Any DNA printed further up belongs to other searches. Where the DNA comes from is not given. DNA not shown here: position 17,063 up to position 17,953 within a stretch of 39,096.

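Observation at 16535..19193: AT-rich four-gene island (LTD lipoprotein, VTC domain, DUF4956 membrane protein, small beta-barrel): a candidate envelope-spanning polyphosphate system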

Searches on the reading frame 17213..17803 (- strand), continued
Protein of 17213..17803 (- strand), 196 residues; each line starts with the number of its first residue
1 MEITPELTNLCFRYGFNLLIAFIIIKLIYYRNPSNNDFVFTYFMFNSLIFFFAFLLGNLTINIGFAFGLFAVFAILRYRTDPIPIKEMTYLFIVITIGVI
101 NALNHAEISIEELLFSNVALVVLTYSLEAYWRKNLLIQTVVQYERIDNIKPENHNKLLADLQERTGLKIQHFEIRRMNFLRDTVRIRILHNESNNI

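Call 56: find_homologous_proteins(query=A6, max_evalue=1e-10)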
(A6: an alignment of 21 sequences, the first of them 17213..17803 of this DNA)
Query A6 (21 sequences) (196 aa, profile of the alignment): 7402 proteins with E <= 1e-10 among 8000 candidates; the best 120 are listed.
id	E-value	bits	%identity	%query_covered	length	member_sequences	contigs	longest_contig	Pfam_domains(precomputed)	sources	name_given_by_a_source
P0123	7.5e-84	299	79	98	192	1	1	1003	PF16316.11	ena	-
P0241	9.4e-84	299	73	99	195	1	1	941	PF16316.11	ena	-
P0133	1.0e-83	298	81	95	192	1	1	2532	PF16316.11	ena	-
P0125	1.1e-83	298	79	98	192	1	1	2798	PF16316.11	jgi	-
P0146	1.2e-83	298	79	98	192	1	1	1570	PF16316.11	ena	-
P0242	1.3e-83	298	49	97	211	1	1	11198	PF16316.11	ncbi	-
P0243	1.3e-83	298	75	99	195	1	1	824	PF16316.11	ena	-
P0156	1.5e-83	298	79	98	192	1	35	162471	PF16316.11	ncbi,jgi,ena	-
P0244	1.6e-83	298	73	99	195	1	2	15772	PF16316.11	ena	-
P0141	1.7e-83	298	79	98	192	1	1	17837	PF16316.11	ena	-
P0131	2.0e-83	297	79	98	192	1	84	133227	PF16316.11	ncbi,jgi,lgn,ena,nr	ncbi:MAG TPA: DUF4956 domain-containing protein [Candidatus Marinimicrobia bacterium]|jgi:hypothetic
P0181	2.2e-83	297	78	98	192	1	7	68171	PF16316.11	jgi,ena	-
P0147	2.2e-83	297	79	98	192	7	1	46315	PF16316.11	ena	-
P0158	2.2e-83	297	78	98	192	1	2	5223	PF16316.11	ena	-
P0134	2.3e-83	297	79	98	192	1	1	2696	PF16316.11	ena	-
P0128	2.4e-83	297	79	98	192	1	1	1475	PF16316.11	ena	-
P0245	2.4e-83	297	73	99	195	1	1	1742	PF16316.11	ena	-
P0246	2.4e-83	297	74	99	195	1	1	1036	PF16316.11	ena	-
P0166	2.4e-83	297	78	98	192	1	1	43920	PF16316.11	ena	-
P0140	2.4e-83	297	79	98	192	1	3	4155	PF16316.11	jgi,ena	-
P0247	2.5e-83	297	73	99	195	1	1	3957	PF16316.11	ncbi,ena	-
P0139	2.5e-83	297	79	98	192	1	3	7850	PF16316.11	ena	-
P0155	2.5e-83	297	78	98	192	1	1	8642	PF16316.11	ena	-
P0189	2.5e-83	297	78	98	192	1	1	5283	PF16316.11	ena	-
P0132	2.5e-83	297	79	98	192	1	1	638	PF16316.11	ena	-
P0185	2.7e-83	297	78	98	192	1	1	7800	PF16316.11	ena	-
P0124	2.8e-83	297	80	98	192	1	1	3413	PF16316.11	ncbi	-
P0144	2.9e-83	297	79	98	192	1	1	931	PF16316.11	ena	-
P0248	2.9e-83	297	73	99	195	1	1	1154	PF16316.11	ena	-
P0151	2.9e-83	297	78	98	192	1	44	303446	PF16316.11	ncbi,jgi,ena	jgi:hypothetical protein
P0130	3.1e-83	297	79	98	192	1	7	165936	PF16316.11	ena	-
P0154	3.2e-83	297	78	98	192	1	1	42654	PF16316.11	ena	-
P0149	3.2e-83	297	78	98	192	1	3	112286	PF16316.11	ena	-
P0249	3.2e-83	297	74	99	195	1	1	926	PF16316.11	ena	-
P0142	3.2e-83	297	79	98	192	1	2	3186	PF16316.11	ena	-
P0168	3.3e-83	297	79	98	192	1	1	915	PF16316.11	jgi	jgi:hypothetical protein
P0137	3.9e-83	297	79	98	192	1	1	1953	PF16316.11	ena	-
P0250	3.9e-83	297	74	99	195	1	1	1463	PF16316.11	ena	-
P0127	3.9e-83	297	79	98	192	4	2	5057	PF16316.11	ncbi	-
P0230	4.0e-83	297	77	98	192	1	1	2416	PF16316.11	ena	-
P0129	4.0e-83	296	79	98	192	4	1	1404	PF16316.11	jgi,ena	-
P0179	4.2e-83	296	78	98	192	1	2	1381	PF16316.11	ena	-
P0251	4.3e-83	296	73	99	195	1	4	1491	PF16316.11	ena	-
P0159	4.3e-83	296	78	98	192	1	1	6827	PF16316.11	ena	-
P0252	4.5e-83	296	73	99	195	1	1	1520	PF16316.11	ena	-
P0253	4.5e-83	296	72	99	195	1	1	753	PF16316.11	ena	-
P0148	4.6e-83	296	78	98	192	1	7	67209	PF16316.11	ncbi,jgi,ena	-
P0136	4.6e-83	296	78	98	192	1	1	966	PF16316.11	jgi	-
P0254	4.7e-83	296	73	99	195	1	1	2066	PF16316.11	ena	-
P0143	4.7e-83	296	79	98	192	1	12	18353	PF16316.11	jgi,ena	jgi:vacuolar-type H+-ATPase subunit I/STV1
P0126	5.2e-83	296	80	98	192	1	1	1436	PF16316.11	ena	-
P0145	5.4e-83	296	79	98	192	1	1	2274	PF16316.11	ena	-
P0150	5.6e-83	296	77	98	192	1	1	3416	PF16316.11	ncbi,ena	-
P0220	6.2e-83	296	77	98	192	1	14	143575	PF16316.11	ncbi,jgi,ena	jgi:vacuolar-type H+-ATPase subunit I/STV1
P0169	6.3e-83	296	77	98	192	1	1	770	PF16316.11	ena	-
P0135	6.9e-83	296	78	98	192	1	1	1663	PF16316.11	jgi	-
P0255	7.0e-83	296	73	99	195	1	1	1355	PF16316.11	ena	-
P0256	7.8e-83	296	73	98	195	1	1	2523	PF16316.11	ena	-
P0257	7.8e-83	296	75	98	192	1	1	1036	PF16316.11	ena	-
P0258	8.2e-83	295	73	99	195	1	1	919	PF16316.11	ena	-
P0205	1.0e-82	295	78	98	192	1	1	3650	PF16316.11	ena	-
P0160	1.0e-82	295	78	97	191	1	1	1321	PF16316.11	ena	-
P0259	1.1e-82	295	77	98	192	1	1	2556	PF16316.11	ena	-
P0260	1.1e-82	295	74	98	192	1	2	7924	PF16316.11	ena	-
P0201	1.2e-82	295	78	98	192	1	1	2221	PF16316.11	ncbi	-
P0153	1.2e-82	295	78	98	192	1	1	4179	PF16316.11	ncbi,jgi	-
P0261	1.4e-82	295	74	98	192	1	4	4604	PF16316.11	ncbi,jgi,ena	-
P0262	1.4e-82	295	72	99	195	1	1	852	PF16316.11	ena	-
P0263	1.5e-82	295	72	99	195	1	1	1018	PF16316.11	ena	-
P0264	1.5e-82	295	73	99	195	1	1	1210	PF16316.11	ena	-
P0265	1.5e-82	295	75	98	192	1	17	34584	PF16316.11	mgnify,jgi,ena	mgnify:FL=1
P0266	1.5e-82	295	77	98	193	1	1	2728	PF16316.11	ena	-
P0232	1.6e-82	295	77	98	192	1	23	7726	PF16316.11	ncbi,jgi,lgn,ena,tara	jgi:vacuolar-type H+-ATPase subunit I/STV1|tara:strand:- start:901 stop:1479 length:579 start_codon:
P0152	1.6e-82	295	78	98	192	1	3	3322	PF16316.11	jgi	jgi:vacuolar-type H+-ATPase subunit I/STV1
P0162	1.7e-82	294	79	98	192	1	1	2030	PF16316.11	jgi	jgi:hypothetical protein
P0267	1.8e-82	294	74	98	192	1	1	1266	PF16316.11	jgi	-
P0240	1.9e-82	294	77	98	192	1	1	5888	PF16316.11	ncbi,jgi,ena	-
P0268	1.9e-82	294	75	98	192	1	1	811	PF16316.11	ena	-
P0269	1.9e-82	294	74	98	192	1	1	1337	PF16316.11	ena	-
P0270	2.0e-82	294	74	98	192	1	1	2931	PF16316.11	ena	-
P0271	2.1e-82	294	75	98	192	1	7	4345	PF16316.11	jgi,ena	-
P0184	2.1e-82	294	78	98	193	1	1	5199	PF16316.11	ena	-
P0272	2.1e-82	294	74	99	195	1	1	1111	PF16316.11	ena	-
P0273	2.1e-82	294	72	99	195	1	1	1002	PF16316.11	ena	-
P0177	2.1e-82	294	78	98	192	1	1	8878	PF16316.11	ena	-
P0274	2.2e-82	294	75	99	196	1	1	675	PF16316.11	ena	-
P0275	2.3e-82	294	77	98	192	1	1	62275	PF16316.11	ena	-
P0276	2.3e-82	294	74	98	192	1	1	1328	PF16316.11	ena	-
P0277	2.3e-82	294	75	98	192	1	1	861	PF16316.11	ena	-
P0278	2.4e-82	294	50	98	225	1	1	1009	PF16316.11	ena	-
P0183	2.6e-82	294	78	98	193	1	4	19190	PF16316.11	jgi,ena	-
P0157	2.6e-82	294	78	98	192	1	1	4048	PF16316.11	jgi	-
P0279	2.9e-82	294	74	98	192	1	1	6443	PF16316.11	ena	-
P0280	2.9e-82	294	74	98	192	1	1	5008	PF16316.11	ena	-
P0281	2.9e-82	294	74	98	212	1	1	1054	PF16316.11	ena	-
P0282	3.0e-82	294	76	98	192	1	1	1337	PF16316.11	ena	-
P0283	3.2e-82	294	73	98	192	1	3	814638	PF16316.11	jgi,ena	jgi:hypothetical protein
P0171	3.2e-82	294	78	98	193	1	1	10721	PF16316.11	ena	-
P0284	3.5e-82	293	76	98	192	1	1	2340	PF16316.11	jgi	jgi:vacuolar-type H+-ATPase subunit I/STV1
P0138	3.6e-82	293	80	98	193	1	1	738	PF16316.11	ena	-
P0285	3.8e-82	293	74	99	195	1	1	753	PF16316.11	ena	-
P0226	3.8e-82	293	77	98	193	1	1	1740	PF16316.11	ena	-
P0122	3.9e-82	293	80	98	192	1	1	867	PF16316.11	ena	-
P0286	3.9e-82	293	74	98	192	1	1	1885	PF16316.11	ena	-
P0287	3.9e-82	293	74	98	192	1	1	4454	PF16316.11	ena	-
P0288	4.1e-82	293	74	98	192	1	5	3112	PF16316.11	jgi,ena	-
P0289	4.2e-82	293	73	98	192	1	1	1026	PF16316.11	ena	-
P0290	4.2e-82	293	74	99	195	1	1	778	PF16316.11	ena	-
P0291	4.2e-82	293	74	98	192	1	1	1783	PF16316.11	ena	-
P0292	4.3e-82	293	72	99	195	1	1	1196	PF16316.11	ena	-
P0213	4.4e-82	293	76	98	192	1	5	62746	PF16316.11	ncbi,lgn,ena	-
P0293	4.5e-82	293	75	98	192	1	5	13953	PF16316.11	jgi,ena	-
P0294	4.5e-82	293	75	98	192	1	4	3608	PF16316.11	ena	-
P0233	4.6e-82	293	76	98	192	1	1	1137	PF16316.11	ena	-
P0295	4.7e-82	293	74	98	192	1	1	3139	PF16316.11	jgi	-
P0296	4.8e-82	293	74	99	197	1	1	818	PF16316.11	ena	-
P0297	4.9e-82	293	74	98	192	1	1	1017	PF16316.11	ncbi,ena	-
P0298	5.0e-82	293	74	98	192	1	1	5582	PF16316.11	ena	-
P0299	5.1e-82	293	74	98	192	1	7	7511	PF16316.11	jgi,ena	jgi:hypothetical protein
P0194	5.1e-82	293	76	98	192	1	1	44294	PF16316.11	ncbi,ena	-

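Call 64: predict_structure(alignment_id=A7)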
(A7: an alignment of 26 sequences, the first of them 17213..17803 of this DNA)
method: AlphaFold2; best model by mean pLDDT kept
length: 196 residues; sequences in the alignment: 26
mean_pLDDT: 61.5   pTM: 0.37
mean pLDDT of the five models: 61.5, 58.0, 54.9, 54.8, 49.7
residues with pLDDT >= 90: 0; 70-90: 47; 50-70: 135; < 50: 14
segments of 3 or more residues with pLDDT < 50: 32-36, 194-196
pLDDT, mean of each block of 10 residues (from residue 1): 62 64 58 49 56 58 53 52 53 57 60 65 58 60 70 77 75 74 74 50
secondary structure, 60 per line:
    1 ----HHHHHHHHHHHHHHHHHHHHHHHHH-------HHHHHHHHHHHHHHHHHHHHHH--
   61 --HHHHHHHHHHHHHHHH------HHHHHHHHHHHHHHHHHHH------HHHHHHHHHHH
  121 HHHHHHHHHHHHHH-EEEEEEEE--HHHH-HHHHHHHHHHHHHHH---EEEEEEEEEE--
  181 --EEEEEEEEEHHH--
elements in order: H5-29 H37-58 H63-78 H85-103 H110-134 E136-143 H146-149 H151-165 E169-178 E183-191

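Call 68: search_protein_families(library=pfam, alignment_id=A6, max_evalue=5)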
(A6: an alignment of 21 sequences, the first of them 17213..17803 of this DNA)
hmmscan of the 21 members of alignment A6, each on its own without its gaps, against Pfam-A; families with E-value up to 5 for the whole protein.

A. member 1, window:17213-17803:- (196 aa): 1 family
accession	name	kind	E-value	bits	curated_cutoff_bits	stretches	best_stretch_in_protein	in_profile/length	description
PF16316.10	DUF4956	-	1.1e-48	165.6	30.6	1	17-188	1-167/169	Domain of unknown function (DUF4956)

B. families by the number of members that match (of 21 scanned): 24 families
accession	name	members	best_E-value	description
PF16316.10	DUF4956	21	1.4e-53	Domain of unknown function (DUF4956)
PF09843.14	DUF2070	4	0.0045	Predicted membrane protein (DUF2070)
PF18916.5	Lycopene_cyc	4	0.36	Lycopene cyclase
PF13520.12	AA_permease_2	2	0.056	Amino acid permease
PF03788.19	LrgA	2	0.68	LrgA family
PF14055.11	NVEALA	2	1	NVEALA protein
PF05620.16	TMEM208_SND2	1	0.0097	SRP-independent targeting protein 2/TMEM208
PF10501.15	Ribosomal_L50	1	0.02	Ribosomal subunit 39S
PF06265.16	YutD-like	1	0.099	Putative antitoxin YutD-like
PF17394.7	KleE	1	0.19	Uncharacterized KleE stable inheritance protein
PF06713.17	bPH_4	1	0.19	Bacterial PH domain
PF24677.1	DUF7657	1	0.2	Domain of unknown function (DUF7657)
PF06398.17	Pex24p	1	0.22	Integral peroxisomal membrane peroxin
PF08054.16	Leu_leader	1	0.29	Leucine operon leader peptide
PF03669.18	ASTER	1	0.47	PAT complex subunit Asterix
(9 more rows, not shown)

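Call 70: fold_search(model_id=the predicted structure, library=pdb)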
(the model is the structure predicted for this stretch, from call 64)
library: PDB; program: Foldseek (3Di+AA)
matches with E <= 10: 655; with E <= 0.001: 0
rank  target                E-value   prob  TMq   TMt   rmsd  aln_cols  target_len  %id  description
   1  3qwu_A                1.2e-01  0.51  0.23  0.13  16.6       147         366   14  Putative ATP-dependent DNA ligase from Aquifex aeolicus. (released 2011-03-16)
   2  8uce_A                2.0e-01  0.25  0.19  0.11  11.2       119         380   13  Thermophilic RNA Ligase from Palaeococcus pacificus + AMP (released 2024-02-21)
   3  5uyy_A                2.0e-01  0.20  0.21  0.12  16.4       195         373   12  Crystal structure of prephenate dehydrogenase tyrA from Bacillus anthracis in complex with L-tyrosine (released 2017-03-08)
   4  4n2p_A                2.3e-01  0.38  0.17  0.20   5.6        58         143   19  Structure of Archease from Pyrococcus horikoshii (released 2014-01-01)
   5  3i3w_B                4.1e-01  0.16  0.16  0.09  10.0       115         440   14  Structure of a phosphoglucosamine mutase from Francisella tularensis (released 2010-01-19)
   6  8xap_C                4.6e-01  0.13  0.12  0.23  19.7        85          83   16  Thermostable and acid-tolerant DNA-binding protein (released 2024-12-11)
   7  3ab4_P                4.9e-01  0.41  0.18  0.23   9.3        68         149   16  Crystal structure of feedback inhibition resistant mutant of aspartate kinase from Corynebacterium glutamicum in compl (released 2010-06-23)
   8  9hcd_f                5.6e-01  0.63  0.19  0.35   5.2        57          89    9  Mouse mitoribosome large subunit assembly intermediate (with uL16m) bound to MRM3-dimer, DDX28 and the MALSU-L0R8F8-mt (released 2025-06-11)
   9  1zzi_B                5.9e-01  0.63  0.19  0.40   4.7        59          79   14  Crystal Structure Analysis of the third KH domain of hnRNP K in complex with ssDNA (released 2005-08-09)
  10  2bj3_A                5.9e-01  0.14  0.16  0.22  11.4       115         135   12  NIKR-apo (released 2005-04-08)
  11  7qri_MODEL_1_A        6.3e-01  0.60  0.19  0.32   4.5        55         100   14  Regulatory domain dimer of tryptophan hydroxylase 2 in complex with L-Phe (released 2023-05-03)
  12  9e9c_f                6.3e-01  0.60  0.19  0.32   5.3        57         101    9  Mouse mitoribosome large subunit assembly intermediate bound to NSUN4, METRF4, GTPBP7, GTPBP10 and the MALSU1-L0R8F8-m (released 2025-08-06)
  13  1j5k_A                6.6e-01  0.66  0.20  0.43   4.9        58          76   12  COMPLEX OF THE KH3 DOMAIN OF HNRNP K WITH A SINGLE_STRANDED 10MER DNA OLIGONUCLEOTIDE (released 2002-07-10)
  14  9qs7_A                6.6e-01  0.57  0.21  0.20   6.3        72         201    8  AcuB,Acetoin utilization protein (released 2026-02-18)
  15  1zzi_A                6.6e-01  0.51  0.19  0.38   4.9        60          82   15  Crystal Structure Analysis of the third KH domain of hnRNP K in complex with ssDNA (released 2005-08-09)
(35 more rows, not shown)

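Call 75: search_protein_families(library=padloc, proteins=[window:17213-17803:-], max_evalue=0.01)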
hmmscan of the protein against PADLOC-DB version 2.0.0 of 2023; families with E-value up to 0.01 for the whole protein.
window:17213-17803:- (196 aa): 0 families

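Call 85: search_dna_similar(query=window:17213-17803:-, collection=plasmids, mode=protein, max_evalue=0.00001, max_rows=15)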
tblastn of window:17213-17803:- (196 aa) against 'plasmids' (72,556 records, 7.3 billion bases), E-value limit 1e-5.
Records with a match: 10; places in all: 10; records where one place covers at least 80% of the query: 10.
Best place of each record, by identity: <60% 10.
By first word of the organism name: Aminobacter 3; Deinococcus 2; Shinella 2; Pseudoalteromonas 1; Nonomuraea 1; Nitratireductor 1.
By predicted mobility (MOB-suite, as given by PLSDB): non-mobilizable 10.
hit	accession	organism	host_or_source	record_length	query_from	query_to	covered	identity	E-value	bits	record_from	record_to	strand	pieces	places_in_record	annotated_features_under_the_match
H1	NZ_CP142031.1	Pseudoalteromonas sp. CuT4-3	whole organism,deep-sea sediment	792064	13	188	90%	35.6%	9e-28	116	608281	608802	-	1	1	DUF4956 domain-containing protein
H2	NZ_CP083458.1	Deinococcus taeanensis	whole organism,coastal dune soil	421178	9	190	93%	34.0%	5e-28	117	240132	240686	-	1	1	DUF4956 domain-containing protein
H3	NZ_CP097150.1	Deinococcus sp. QL22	-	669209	16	195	92%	33.9%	4e-27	114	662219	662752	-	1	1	DUF4956 domain-containing protein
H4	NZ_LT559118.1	Nonomuraea gerenzanensis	-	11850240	7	174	86%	28.6%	1e-8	61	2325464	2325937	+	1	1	none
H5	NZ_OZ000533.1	Shinella sp. WSC3-e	-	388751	3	192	97%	24.0%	5e-11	68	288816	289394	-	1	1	DUF4956 domain-containing protein | polyphosphate polymerase domain-containing protein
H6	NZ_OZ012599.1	Shinella sp. WSD5-1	-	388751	3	192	97%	24.0%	5e-11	68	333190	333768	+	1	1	DUF4956 domain-containing protein | polyphosphate polymerase domain-containing protein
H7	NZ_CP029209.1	Nitratireductor sp. OM-1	-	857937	13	188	90%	24.4%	8e-9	62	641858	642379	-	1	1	DUF4956 domain-containing protein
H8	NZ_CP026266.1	Aminobacter sp. MSH1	bacterial isolate,soil from courtyard ...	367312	1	188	96%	21.0%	3e-7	57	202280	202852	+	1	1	DUF4956 domain-containing protein | polyphosphate polymerase domain-containing protein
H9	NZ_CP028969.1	Aminobacter sp. MSH1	Soil,Dichlobenil-treated soil sampled ...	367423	1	188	96%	21.0%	3e-7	57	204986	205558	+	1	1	DUF4956 domain-containing protein | polyphosphate polymerase domain-containing protein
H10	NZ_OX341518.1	Aminobacter niigataensis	-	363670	1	188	96%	21.0%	6e-7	56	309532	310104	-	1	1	DUF4956 domain-containing protein | polyphosphate polymerase domain-containing protein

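Call 86: search_dna_similar(query=window:17213-17803:-, collection=phages, mode=protein, max_evalue=0.00001, max_rows=10)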
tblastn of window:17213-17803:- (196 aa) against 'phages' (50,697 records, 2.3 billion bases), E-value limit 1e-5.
No match.

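Call 87: get_annotated_region(hit=H1, flank=5000)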
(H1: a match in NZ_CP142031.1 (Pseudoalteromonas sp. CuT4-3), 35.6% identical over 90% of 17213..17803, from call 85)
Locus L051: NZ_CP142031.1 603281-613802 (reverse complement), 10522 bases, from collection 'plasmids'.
description: Pseudoalteromonas sp. CuT4-3 plasmid unnamed1, complete sequence
organism: Pseudoalteromonas sp. CuT4-3 (NCBI taxid 3112573)
taxonomy: Bacteria; Pseudomonadota; Gammaproteobacteria; Alteromonadales; Pseudoalteromonadaceae; Pseudoalteromonas; Pseudoalteromonas sp. CuT4-3
host: -; source: whole organism,deep-sea sediment; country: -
typing (MOB-suite, as given by PLSDB): non-mobilizable
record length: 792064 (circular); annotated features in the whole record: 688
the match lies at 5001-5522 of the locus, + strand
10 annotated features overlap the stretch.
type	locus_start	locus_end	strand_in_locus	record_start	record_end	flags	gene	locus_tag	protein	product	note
CDS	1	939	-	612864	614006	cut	-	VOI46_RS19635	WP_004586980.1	DUF2971 domain-containing protein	-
CDS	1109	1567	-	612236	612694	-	-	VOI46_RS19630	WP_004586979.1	thioredoxin family protein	-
CDS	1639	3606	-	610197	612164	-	-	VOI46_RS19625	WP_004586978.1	hypothetical protein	-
CDS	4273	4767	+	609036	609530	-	-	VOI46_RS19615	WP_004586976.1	lamin tail domain-containing protein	-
CDS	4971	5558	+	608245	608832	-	-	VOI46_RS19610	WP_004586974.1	DUF4956 domain-containing protein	-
CDS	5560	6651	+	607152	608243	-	-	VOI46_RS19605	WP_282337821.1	porin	-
CDS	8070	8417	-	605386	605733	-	-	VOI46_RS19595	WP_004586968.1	DUF3024 domain-containing protein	-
CDS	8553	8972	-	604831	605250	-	-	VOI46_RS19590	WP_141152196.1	DUF4262 domain-containing protein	-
CDS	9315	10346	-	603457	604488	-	-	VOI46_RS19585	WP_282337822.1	transposase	GO:0006313 - DNA transposition [Evidence IEA]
CDS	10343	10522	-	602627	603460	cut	-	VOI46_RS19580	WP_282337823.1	tyrosine-type recombinase/integrase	GO:0015074 - DNA integration [Evidence IEA]; GO:0006310 - DNA recombination [Evidence IEA]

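Call 88: get_annotated_region(hit=H2, flank=5000)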
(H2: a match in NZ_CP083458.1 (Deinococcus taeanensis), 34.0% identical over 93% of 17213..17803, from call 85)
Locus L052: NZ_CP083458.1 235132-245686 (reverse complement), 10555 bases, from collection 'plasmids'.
description: Deinococcus taeanensis strain TS293 plasmid p_TS293_4, complete sequence
organism: Deinococcus taeanensis (NCBI taxid 2737050)
taxonomy: Bacteria; Deinococcota; Deinococci; Deinococcales; Deinococcaceae; Deinococcus; Deinococcus taeanensis
host: -; source: whole organism,coastal dune soil; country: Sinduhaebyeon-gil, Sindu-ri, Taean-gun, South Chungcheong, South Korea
typing (MOB-suite, as given by PLSDB): non-mobilizable
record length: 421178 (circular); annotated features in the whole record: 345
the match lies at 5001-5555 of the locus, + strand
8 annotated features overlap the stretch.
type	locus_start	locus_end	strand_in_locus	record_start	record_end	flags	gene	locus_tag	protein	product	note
CDS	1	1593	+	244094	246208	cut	-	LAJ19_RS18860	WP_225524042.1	molybdopterin-dependent oxidoreductase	-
CDS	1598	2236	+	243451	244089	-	-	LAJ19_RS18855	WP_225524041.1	N-acetyltransferase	-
CDS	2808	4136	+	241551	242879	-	-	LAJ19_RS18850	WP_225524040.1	CotH kinase family protein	-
CDS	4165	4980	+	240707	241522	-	-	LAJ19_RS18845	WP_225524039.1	polyphosphate polymerase domain-containing protein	-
CDS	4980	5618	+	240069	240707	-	-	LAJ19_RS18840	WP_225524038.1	DUF4956 domain-containing protein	-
CDS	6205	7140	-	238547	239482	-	-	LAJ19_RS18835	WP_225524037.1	DUF808 domain-containing protein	-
CDS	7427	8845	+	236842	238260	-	-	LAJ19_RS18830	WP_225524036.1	FAD binding domain-containing protein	-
CDS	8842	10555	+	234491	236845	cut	xdhB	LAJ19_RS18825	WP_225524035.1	xanthine dehydrogenase molybdopterin binding subunit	GO:0009115 - xanthine catabolic process [Evidence IEA]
